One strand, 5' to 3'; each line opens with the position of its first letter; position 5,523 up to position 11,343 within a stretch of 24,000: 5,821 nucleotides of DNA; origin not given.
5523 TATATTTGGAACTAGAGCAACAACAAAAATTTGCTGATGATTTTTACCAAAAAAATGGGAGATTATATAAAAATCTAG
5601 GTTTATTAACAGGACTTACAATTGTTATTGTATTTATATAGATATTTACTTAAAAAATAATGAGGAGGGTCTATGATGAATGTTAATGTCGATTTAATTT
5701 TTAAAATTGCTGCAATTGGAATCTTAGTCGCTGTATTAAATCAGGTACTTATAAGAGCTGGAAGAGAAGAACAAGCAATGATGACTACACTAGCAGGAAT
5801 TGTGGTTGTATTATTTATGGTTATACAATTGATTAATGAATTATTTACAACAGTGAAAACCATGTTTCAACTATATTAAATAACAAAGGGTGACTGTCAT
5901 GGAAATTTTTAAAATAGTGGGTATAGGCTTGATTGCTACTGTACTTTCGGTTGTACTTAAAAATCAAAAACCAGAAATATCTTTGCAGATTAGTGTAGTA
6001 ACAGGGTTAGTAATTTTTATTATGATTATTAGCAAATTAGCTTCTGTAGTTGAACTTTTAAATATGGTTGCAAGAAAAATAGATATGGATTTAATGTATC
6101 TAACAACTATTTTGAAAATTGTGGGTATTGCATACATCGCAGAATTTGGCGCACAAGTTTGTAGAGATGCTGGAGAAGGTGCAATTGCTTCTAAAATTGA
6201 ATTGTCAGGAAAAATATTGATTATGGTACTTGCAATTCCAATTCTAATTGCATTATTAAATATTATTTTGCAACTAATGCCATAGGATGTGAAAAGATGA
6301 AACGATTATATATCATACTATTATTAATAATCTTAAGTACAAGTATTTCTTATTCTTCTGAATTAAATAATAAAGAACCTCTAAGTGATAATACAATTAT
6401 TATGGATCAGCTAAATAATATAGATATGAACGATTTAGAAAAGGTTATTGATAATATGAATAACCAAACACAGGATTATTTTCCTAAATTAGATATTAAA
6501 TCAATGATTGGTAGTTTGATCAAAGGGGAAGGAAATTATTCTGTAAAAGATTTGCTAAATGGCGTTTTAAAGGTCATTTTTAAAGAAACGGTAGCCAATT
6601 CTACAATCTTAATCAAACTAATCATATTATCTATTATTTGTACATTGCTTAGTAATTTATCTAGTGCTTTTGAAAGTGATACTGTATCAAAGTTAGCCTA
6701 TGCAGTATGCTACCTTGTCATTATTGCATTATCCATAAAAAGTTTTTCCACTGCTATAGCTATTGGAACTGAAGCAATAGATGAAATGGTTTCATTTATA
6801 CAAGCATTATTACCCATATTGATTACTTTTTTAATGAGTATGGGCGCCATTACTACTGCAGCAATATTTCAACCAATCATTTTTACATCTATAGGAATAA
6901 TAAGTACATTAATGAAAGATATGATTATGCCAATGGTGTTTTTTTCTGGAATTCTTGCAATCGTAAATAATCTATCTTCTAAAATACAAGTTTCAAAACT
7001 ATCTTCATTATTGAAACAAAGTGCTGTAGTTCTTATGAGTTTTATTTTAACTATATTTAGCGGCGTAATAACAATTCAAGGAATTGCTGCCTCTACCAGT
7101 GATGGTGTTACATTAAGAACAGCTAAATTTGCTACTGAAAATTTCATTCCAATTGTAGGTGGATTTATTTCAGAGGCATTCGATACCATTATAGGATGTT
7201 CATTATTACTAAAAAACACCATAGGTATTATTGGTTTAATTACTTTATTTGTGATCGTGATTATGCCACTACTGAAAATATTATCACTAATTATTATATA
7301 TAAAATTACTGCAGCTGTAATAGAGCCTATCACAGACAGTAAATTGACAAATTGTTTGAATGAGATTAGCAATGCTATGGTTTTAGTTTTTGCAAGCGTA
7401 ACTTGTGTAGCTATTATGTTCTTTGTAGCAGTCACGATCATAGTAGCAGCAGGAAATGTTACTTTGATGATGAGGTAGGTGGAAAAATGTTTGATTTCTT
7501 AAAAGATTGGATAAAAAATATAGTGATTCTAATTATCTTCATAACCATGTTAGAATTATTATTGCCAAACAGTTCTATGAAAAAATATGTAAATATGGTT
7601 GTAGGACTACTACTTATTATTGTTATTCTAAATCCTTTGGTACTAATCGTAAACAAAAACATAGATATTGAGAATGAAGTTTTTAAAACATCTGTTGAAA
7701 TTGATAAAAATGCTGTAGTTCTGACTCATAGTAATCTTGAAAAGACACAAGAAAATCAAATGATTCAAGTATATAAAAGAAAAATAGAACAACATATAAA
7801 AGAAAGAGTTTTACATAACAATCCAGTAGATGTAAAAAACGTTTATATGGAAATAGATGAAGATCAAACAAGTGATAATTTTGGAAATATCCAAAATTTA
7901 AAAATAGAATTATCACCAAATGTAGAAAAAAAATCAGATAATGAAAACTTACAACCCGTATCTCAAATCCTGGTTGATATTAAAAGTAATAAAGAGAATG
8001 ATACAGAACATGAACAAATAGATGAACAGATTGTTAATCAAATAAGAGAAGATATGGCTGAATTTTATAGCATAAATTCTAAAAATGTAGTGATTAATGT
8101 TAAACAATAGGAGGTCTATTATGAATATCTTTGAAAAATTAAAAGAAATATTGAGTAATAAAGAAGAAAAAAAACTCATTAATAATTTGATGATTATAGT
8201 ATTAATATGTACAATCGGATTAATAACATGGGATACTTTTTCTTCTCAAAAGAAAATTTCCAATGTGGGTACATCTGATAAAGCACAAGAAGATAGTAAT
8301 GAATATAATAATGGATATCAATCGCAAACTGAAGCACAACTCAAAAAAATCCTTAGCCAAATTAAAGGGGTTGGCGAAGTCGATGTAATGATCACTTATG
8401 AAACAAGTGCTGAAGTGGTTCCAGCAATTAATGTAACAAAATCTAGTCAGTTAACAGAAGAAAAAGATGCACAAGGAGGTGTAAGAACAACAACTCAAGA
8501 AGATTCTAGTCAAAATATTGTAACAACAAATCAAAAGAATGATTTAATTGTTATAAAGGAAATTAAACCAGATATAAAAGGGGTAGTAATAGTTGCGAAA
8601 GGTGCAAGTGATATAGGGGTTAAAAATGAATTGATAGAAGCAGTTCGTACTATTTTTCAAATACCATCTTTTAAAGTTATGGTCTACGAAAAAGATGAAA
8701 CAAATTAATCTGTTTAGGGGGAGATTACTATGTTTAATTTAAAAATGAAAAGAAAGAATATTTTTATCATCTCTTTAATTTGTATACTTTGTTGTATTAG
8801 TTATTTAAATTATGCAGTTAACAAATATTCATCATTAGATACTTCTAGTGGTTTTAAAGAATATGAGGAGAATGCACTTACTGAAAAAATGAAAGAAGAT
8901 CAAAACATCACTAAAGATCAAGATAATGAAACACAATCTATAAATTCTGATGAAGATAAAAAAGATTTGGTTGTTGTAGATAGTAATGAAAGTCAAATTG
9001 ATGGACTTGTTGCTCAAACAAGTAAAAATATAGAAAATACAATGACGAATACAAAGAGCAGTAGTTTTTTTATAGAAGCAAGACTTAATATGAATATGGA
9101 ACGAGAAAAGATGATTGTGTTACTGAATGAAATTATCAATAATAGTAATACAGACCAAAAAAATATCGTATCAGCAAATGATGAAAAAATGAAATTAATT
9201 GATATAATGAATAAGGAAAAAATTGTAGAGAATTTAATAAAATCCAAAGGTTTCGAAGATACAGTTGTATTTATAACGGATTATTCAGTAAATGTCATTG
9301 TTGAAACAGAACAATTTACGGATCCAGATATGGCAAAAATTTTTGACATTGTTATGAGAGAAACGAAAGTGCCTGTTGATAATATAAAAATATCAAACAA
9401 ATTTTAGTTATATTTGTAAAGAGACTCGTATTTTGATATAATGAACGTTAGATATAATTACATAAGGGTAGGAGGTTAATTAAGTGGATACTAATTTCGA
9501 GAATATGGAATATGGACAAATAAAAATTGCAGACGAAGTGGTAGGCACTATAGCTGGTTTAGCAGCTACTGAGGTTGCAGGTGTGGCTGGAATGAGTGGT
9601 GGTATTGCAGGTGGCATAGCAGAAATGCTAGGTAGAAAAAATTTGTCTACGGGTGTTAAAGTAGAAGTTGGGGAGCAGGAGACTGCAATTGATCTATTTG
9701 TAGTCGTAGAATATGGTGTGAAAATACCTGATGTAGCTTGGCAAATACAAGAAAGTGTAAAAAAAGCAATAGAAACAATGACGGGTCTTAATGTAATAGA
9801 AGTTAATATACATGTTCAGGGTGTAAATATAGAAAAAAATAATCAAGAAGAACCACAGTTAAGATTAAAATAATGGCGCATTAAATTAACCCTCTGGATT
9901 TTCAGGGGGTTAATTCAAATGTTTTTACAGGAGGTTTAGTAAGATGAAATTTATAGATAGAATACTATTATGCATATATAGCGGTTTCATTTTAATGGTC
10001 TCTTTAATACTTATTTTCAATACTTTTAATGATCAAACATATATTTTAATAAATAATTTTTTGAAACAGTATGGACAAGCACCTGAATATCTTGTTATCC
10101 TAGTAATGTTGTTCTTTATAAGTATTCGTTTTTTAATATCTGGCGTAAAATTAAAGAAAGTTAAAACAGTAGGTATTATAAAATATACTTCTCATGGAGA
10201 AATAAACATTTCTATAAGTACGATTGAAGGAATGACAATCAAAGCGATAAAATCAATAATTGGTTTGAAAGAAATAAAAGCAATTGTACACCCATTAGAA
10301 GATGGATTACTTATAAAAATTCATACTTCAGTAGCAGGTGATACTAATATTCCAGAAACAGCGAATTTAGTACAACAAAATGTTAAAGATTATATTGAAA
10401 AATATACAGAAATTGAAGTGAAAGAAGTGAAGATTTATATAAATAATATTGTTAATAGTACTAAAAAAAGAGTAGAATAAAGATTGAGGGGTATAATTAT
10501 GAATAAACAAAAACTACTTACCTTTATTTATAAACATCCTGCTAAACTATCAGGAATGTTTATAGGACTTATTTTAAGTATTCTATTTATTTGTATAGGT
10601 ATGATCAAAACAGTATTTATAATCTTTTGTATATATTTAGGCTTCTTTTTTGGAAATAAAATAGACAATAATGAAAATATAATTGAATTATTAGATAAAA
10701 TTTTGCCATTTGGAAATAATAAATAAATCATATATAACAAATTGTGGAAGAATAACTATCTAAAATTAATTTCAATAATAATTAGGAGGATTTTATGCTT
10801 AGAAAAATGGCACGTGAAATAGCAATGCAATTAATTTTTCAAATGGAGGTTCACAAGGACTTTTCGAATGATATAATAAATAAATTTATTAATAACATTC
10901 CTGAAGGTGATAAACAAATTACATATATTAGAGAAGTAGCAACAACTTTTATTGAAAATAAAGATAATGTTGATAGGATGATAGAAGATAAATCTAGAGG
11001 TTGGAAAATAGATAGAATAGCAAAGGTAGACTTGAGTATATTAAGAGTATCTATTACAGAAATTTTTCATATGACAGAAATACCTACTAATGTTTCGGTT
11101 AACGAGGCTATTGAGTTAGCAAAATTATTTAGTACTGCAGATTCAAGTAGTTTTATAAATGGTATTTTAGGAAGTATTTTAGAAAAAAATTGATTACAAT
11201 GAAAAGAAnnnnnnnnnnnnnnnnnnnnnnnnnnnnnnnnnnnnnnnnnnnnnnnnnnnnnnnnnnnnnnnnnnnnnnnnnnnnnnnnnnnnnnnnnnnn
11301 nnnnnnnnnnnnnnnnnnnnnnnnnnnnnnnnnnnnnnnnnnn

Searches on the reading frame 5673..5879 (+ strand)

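Call 8: search_protein_families(library=pfam, proteins=[window:5673-5879:+])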
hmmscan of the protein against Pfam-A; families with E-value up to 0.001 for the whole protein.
window:5673-5879:+ (68 aa): 2 families
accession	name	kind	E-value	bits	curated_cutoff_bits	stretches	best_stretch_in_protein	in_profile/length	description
PF06686.16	SpoIIIAC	-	1.9e-19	70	24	1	9-64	1-56/56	Stage III sporulation protein AC/AD protein family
PF24416.1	DUF7548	-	0.00038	20.8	27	1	14-60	48-94/137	Family of unknown function (DUF7548)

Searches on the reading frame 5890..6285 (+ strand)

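Call 8: search_protein_families(library=pfam, proteins=[window:5890-6285:+])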
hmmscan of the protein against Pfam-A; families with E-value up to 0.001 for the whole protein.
window:5890-6285:+ (131 aa): 1 family
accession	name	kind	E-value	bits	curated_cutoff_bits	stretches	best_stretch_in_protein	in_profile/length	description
PF06686.16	SpoIIIAC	-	8.1e-36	122.4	24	2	74-129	1-56/56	Stage III sporulation protein AC/AD protein family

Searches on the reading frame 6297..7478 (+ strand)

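Call 8: search_protein_families(library=pfam, proteins=[window:6297-7478:+])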
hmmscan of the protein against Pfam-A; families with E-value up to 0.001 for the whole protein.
window:6297-7478:+ (393 aa): 1 family
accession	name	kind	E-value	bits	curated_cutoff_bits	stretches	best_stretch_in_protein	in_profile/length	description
PF09546.15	Spore_III_AE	-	1e-107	360.5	27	1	66-386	2-321/321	Stage III sporulation protein AE (spore_III_AE)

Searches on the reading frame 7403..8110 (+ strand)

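Call 9: search_protein_families(library=pfam, proteins=[window:7403-8110:+])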
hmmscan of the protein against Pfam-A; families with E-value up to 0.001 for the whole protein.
window:7403-8110:+ (235 aa): 1 family
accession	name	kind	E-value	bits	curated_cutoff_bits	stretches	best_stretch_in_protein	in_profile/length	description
PF09581.16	Spore_III_AF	-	1.5e-38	133.1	28.3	1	41-231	1-184/185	Stage III sporulation protein AF (Spore_III_AF)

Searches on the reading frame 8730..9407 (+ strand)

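Call 9: search_protein_families(library=pfam, proteins=[window:8730-9407:+])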
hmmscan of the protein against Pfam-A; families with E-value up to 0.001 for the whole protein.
window:8730-9407:+ (225 aa): 1 family
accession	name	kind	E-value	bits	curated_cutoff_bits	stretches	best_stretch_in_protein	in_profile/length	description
PF12685.13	SpoIIIAH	-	5.9e-43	147.5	30.6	1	8-221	1-191/191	SpoIIIAH-like protein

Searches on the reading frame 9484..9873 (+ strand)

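Call 9: search_protein_families(library=pfam, proteins=[window:9484-9873:+])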
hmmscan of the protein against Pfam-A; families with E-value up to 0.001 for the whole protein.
window:9484-9873:+ (129 aa): 1 family
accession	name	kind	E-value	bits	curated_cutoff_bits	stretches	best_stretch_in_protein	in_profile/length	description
PF03780.18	Asp23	-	1.7e-40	138.2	28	1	10-114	2-107/108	Asp23 family, cell envelope-related function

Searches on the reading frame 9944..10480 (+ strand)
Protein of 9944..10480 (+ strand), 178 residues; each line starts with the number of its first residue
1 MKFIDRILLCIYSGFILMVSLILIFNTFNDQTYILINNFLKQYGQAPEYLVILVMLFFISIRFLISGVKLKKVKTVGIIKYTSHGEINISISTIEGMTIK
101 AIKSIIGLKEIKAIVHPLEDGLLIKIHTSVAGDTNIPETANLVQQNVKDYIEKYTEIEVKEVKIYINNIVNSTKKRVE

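Call 9: search_protein_families(library=pfam, proteins=[window:9944-10480:+])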
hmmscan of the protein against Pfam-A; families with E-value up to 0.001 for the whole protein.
window:9944-10480:+ (178 aa): 1 family
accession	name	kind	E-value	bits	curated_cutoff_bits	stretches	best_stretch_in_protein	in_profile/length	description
PF03780.18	Asp23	-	2.3e-07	31.7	28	1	99-169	34-107/108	Asp23 family, cell envelope-related function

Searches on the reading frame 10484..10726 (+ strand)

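Call 9: search_protein_families(library=pfam, proteins=[window:10484-10726:+])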
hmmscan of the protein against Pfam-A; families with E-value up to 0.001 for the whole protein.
window:10484-10726:+ (80 aa): 1 family
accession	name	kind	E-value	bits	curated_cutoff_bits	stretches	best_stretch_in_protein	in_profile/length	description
PF10031.14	DUF2273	-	9.3e-14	51.6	25.4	1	14-61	1-48/48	Small integral membrane protein (DUF2273)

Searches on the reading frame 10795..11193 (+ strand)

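Call 9: search_protein_families(library=pfam, proteins=[window:10795-11193:+])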
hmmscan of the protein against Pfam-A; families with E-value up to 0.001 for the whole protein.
window:10795-11193:+ (132 aa): 1 family
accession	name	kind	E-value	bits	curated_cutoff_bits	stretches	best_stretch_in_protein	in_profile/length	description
PF01029.23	NusB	-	1.7e-33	116.2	23.1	1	6-129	3-132/133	NusB family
